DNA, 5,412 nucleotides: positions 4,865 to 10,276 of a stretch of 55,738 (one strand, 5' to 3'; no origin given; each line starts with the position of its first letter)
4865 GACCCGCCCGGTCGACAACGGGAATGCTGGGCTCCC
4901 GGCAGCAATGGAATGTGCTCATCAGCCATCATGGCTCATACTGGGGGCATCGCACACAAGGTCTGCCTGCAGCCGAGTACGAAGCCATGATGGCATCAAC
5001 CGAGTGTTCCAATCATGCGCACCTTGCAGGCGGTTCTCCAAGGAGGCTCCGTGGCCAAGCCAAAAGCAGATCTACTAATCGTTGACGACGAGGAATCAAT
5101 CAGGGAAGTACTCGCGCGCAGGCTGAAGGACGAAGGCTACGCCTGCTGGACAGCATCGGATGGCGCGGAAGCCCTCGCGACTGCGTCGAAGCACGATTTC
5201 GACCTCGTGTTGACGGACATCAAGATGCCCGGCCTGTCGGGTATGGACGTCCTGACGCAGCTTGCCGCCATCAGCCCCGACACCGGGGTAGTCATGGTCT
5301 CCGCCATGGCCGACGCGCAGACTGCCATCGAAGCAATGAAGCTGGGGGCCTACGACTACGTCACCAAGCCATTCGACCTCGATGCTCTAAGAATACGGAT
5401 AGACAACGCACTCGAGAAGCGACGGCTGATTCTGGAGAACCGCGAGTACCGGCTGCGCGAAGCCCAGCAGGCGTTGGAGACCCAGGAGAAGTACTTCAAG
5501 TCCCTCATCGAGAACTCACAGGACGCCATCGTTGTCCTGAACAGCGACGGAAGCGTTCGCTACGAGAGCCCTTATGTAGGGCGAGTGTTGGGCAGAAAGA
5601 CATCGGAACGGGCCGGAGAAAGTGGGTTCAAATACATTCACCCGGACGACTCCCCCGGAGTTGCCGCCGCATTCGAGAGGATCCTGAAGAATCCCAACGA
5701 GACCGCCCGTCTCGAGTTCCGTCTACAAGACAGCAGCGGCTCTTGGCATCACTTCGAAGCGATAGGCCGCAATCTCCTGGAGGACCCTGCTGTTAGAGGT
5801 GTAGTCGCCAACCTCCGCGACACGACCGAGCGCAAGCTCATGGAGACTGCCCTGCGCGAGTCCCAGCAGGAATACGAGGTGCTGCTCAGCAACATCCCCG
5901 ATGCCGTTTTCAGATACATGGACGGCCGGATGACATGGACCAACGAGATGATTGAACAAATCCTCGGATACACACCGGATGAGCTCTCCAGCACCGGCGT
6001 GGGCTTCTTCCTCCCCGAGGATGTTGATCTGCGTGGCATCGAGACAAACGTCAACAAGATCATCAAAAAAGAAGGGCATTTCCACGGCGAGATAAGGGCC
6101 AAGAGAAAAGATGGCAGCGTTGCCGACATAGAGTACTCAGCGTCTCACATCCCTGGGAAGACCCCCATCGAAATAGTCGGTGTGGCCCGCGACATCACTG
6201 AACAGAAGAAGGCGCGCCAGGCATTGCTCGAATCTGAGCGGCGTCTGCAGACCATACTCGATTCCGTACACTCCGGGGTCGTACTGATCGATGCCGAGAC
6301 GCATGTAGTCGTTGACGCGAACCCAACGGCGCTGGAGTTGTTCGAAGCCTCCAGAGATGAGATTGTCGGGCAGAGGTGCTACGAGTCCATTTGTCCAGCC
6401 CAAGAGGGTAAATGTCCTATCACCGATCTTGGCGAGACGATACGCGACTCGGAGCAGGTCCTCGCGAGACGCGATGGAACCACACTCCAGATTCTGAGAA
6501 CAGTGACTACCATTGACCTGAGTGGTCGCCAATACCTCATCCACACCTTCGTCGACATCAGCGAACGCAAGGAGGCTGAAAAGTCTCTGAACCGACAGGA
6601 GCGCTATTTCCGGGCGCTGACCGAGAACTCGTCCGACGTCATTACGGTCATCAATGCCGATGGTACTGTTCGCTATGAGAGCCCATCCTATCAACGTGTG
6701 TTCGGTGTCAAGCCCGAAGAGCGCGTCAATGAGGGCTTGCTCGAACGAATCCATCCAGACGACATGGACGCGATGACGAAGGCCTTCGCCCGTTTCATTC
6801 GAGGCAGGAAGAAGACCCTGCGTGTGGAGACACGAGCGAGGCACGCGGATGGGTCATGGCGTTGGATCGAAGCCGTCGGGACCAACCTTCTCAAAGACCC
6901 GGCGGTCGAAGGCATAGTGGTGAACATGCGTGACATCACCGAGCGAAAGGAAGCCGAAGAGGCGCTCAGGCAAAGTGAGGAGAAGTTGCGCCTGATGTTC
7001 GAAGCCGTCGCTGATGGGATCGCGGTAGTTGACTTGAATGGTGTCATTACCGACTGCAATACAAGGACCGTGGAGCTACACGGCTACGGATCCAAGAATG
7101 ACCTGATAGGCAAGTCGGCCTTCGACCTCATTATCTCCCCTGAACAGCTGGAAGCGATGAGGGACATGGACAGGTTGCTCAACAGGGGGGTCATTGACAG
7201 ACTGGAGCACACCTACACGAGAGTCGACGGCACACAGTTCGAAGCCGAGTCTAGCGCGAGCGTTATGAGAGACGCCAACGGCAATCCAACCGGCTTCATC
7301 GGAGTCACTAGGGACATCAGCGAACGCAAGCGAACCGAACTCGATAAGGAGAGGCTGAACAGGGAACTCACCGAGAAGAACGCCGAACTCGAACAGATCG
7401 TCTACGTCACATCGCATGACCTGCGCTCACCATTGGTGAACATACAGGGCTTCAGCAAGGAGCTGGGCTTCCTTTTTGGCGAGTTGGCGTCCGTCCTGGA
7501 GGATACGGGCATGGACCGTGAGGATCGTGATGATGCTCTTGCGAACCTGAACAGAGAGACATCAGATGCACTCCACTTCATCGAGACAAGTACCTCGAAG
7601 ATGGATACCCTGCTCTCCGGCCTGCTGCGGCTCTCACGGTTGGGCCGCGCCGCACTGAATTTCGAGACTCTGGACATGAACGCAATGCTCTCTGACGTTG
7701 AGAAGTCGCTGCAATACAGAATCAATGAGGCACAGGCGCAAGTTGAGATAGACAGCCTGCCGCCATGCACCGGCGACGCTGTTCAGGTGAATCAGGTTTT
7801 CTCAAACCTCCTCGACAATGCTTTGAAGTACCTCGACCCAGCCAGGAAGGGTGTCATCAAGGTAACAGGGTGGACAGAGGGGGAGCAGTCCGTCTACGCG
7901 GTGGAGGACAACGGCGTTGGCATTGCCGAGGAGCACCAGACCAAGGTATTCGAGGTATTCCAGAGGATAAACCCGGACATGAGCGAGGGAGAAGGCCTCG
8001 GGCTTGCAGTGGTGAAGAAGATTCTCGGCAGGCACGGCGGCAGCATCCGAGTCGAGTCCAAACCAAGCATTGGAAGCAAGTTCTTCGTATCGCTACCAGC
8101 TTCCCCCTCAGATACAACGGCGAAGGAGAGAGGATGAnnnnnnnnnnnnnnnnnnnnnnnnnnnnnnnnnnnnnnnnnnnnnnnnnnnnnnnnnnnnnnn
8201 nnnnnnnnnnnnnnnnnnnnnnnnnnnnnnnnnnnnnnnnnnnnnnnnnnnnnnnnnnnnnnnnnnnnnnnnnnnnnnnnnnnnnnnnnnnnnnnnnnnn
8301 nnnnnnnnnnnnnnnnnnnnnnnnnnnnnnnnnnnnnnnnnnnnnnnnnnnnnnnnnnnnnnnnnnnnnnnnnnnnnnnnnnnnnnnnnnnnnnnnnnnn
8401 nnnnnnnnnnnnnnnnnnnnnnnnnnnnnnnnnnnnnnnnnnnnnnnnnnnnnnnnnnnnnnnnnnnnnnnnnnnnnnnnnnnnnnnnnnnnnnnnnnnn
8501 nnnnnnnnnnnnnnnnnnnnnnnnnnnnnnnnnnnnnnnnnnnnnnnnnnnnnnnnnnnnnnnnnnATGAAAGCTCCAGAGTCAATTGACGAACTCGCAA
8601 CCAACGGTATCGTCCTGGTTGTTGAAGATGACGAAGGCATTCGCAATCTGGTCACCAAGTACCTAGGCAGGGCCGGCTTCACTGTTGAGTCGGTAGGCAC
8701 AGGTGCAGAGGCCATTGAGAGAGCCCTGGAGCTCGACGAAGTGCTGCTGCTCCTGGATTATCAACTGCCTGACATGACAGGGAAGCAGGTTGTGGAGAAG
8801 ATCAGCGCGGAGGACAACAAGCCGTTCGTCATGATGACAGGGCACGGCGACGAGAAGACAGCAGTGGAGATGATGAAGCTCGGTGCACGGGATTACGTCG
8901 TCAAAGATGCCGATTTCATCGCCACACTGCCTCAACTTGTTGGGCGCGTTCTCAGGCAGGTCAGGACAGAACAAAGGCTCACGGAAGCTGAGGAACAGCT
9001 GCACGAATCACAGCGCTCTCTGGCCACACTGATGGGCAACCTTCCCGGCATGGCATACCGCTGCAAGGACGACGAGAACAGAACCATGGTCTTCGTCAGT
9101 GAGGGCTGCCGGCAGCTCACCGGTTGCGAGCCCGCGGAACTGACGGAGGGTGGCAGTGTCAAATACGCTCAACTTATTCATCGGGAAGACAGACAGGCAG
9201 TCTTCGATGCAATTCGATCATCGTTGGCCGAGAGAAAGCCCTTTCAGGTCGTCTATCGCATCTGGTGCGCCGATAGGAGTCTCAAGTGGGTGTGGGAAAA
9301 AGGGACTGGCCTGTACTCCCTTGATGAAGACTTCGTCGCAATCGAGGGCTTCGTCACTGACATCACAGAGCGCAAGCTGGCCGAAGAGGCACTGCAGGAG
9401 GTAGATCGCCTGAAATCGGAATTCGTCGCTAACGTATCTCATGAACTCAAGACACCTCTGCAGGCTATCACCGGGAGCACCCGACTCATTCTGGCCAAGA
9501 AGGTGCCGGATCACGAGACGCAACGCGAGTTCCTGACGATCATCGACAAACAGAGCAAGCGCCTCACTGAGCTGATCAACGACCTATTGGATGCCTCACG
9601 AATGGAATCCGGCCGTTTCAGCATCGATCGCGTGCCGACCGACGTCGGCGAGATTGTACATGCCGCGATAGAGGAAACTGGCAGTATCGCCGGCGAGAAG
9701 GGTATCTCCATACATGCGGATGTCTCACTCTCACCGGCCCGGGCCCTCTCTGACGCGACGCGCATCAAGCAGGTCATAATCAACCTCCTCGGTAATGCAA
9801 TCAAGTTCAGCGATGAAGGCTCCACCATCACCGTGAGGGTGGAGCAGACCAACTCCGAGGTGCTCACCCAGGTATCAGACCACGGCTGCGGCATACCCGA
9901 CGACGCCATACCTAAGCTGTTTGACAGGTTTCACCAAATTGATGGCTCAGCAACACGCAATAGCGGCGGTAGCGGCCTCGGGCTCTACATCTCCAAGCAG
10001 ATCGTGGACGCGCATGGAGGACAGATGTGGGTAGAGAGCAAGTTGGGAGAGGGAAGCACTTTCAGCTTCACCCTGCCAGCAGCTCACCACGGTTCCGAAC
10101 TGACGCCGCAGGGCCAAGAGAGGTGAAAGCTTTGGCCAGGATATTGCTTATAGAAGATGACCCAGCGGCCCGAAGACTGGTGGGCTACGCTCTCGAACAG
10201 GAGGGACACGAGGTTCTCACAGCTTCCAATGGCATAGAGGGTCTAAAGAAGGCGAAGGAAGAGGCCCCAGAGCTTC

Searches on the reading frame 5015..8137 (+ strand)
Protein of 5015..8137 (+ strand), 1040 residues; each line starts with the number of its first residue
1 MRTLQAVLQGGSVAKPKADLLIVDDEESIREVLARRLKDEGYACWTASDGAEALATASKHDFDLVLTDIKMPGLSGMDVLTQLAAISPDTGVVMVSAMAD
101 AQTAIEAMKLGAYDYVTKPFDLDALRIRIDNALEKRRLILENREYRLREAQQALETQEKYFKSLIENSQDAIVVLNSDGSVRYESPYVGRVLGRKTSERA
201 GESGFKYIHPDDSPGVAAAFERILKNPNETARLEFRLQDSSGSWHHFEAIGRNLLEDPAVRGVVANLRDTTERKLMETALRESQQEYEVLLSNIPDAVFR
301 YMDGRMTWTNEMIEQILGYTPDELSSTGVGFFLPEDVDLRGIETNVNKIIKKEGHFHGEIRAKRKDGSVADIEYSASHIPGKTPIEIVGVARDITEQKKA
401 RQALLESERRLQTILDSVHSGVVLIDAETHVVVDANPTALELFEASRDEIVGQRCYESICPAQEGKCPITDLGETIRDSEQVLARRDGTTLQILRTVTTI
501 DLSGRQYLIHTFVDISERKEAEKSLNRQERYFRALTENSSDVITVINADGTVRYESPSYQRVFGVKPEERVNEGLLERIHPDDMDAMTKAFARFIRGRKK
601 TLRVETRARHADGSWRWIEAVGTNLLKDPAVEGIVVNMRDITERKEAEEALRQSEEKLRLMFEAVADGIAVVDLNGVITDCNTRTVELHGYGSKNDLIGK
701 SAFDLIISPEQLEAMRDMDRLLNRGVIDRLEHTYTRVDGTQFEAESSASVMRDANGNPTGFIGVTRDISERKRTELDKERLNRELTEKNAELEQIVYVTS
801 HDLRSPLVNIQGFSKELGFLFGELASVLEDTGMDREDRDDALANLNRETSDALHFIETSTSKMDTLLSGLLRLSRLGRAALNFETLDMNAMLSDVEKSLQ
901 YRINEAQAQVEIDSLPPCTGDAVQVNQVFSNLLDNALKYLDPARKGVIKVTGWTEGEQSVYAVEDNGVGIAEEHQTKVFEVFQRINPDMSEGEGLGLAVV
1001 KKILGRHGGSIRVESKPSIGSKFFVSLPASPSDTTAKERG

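Call 10: search_protein_families(library=pfam, proteins=[window:5015-8137:+], max_evalue=0.001)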
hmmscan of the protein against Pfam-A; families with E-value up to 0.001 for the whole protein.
window:5015-8137:+ (1040 aa): 11 families
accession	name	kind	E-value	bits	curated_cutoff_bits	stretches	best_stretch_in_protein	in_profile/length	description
PF00989.32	PAS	-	9.2e-55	183.9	22.6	5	657-768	2-113/113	PAS fold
PF08448.16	PAS_4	-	4.5e-51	172.1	23.1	5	662-773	1-110/110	PAS fold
PF13426.13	PAS_9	-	6.7e-50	168.1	27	4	667-770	2-103/103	PAS domain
PF08447.18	PAS_3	-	1.5e-45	153.8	25.6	4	556-625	5-75/89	PAS fold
PF00072.30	Response_reg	-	1.4e-31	109.4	30.2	1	21-129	2-110/111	Response regulator receiver domain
PF13188.13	PAS_8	-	1.3e-30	104.6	21.8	2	656-707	1-51/65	PAS domain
PF02518.31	HATPase_c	-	2.8e-24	86.1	26.4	1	920-1029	1-109/111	Histidine kinase-, DNA gyrase B-, and HSP90-like ATPase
PF24820.1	Diguanyl_cycl_sensor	-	1.3e-09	38.4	28.1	0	663-752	3-97/109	Diguanylate cyclase-like sensor domain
PF12860.13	PAS_7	-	2.6e-09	37.7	27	0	663-775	2-114/115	PAS fold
PF14501.12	HATPase_c_5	-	0.00013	22.2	22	0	924-1016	5-91/102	GHKL domain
PF00512.31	HisKA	-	0.00018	22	26.9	1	793-877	3-64/66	His Kinase A (phospho-acceptor) domain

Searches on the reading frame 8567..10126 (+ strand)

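Call 10: search_protein_families(library=pfam, proteins=[window:8567-10126:+], max_evalue=0.001)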
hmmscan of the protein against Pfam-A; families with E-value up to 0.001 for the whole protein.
window:8567-10126:+ (519 aa): 4 families
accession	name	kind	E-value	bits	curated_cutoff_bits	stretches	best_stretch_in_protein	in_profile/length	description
PF02518.31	HATPase_c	-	1.1e-33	116.4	26.4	1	396-506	2-110/111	Histidine kinase-, DNA gyrase B-, and HSP90-like ATPase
PF00072.30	Response_reg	-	4.8e-22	78.7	30.2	1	16-116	1-102/111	Response regulator receiver domain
PF00512.31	HisKA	-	5.7e-20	71.6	26.9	1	283-349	2-66/66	His Kinase A (phospho-acceptor) domain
PF08447.18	PAS_3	-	6.6e-16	58.8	25.6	1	175-262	2-88/89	PAS fold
